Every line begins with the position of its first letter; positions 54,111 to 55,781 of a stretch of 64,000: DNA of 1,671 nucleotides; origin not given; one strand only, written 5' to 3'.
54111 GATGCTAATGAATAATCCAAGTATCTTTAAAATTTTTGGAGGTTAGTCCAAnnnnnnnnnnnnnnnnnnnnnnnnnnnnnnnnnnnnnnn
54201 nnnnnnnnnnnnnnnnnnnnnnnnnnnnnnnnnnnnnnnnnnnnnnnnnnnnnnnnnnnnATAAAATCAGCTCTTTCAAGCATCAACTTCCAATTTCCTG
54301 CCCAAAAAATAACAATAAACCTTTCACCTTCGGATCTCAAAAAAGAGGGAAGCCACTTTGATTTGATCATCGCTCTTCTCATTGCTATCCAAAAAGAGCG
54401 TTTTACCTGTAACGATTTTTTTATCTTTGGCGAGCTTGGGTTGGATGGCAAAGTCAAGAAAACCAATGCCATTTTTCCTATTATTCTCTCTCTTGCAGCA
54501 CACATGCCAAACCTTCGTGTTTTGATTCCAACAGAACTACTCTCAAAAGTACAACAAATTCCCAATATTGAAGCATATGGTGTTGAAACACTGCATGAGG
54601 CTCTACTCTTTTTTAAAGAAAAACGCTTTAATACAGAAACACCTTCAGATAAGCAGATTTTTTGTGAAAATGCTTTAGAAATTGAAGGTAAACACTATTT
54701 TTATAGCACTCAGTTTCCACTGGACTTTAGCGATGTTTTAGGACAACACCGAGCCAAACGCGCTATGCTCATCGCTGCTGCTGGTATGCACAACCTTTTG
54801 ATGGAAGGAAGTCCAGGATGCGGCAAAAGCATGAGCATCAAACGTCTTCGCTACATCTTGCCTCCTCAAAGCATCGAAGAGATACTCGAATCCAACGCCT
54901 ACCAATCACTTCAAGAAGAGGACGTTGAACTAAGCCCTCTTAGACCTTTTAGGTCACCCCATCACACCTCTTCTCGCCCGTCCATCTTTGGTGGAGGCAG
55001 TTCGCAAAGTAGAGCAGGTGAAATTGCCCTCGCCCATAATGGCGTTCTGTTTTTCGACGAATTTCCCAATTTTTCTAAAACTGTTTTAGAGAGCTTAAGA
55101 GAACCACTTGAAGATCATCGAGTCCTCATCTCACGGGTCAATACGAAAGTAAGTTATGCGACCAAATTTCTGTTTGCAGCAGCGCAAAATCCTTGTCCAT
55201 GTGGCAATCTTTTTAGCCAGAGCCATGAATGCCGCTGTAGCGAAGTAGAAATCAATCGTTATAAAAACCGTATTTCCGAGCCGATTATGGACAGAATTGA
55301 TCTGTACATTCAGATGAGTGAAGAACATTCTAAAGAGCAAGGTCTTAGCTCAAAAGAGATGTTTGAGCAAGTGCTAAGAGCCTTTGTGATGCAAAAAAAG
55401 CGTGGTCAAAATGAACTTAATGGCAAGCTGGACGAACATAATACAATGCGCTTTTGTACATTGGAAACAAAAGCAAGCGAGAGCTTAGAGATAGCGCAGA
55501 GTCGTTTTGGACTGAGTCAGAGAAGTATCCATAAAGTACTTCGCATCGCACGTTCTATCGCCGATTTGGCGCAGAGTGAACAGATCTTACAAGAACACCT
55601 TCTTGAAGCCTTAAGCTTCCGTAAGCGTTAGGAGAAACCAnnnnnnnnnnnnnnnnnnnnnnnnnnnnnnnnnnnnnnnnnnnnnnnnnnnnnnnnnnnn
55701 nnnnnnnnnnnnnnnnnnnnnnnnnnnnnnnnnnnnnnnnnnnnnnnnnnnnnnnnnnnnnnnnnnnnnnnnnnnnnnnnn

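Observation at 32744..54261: Intact Tn7-like transposon in comM with neither TnsF nor CRISPR: candidate new comM-targeting pathway in Campylobacterota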

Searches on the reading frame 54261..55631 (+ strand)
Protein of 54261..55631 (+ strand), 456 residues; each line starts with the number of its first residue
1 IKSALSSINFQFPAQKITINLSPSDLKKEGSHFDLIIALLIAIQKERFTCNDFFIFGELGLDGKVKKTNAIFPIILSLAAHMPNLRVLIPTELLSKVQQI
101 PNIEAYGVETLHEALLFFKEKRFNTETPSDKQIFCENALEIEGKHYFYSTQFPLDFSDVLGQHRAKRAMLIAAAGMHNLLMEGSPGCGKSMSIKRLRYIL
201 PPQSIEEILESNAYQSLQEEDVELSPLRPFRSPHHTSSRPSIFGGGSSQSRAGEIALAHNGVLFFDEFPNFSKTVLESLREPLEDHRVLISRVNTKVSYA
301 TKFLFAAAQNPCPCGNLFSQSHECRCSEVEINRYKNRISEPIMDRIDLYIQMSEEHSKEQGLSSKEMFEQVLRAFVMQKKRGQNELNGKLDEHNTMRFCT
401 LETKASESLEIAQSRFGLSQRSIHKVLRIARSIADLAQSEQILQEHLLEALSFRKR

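Call 92: search_protein_families(library=pfam, proteins=[window:54261-55631:+], max_evalue=0.01)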
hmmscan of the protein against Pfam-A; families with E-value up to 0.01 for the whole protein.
window:54261-55631:+ (456 aa): 7 families
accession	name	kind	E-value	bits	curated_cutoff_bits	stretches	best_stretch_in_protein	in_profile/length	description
PF01078.27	Mg_chelatase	-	6.6e-79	264.5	20.3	1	155-358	1-205/207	Magnesium chelatase, subunit ChlI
PF13335.12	Mg_chelatase_C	-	5.6e-25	88.2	26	1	363-454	3-94/94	Magnesium chelatase, subunit ChlI C-terminal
PF13541.12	ChlI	-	9.2e-24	84.1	27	1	1-90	29-118/121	Subunit ChlI of Mg-chelatase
PF07728.20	AAA_5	-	1.4e-07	32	22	1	178-315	1-126/139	AAA domain (dynein-related subfamily)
PF00493.29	MCM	-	1.4e-07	31.3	23.3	1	251-360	113-212/224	MCM P-loop domain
PF00158.32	Sigma54_activat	-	0.00043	20.5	20.2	0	246-304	80-138/168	Sigma-54 interaction domain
PF13401.12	AAA_22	-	0.0027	18.5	27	0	180-283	9-108/130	AAA domain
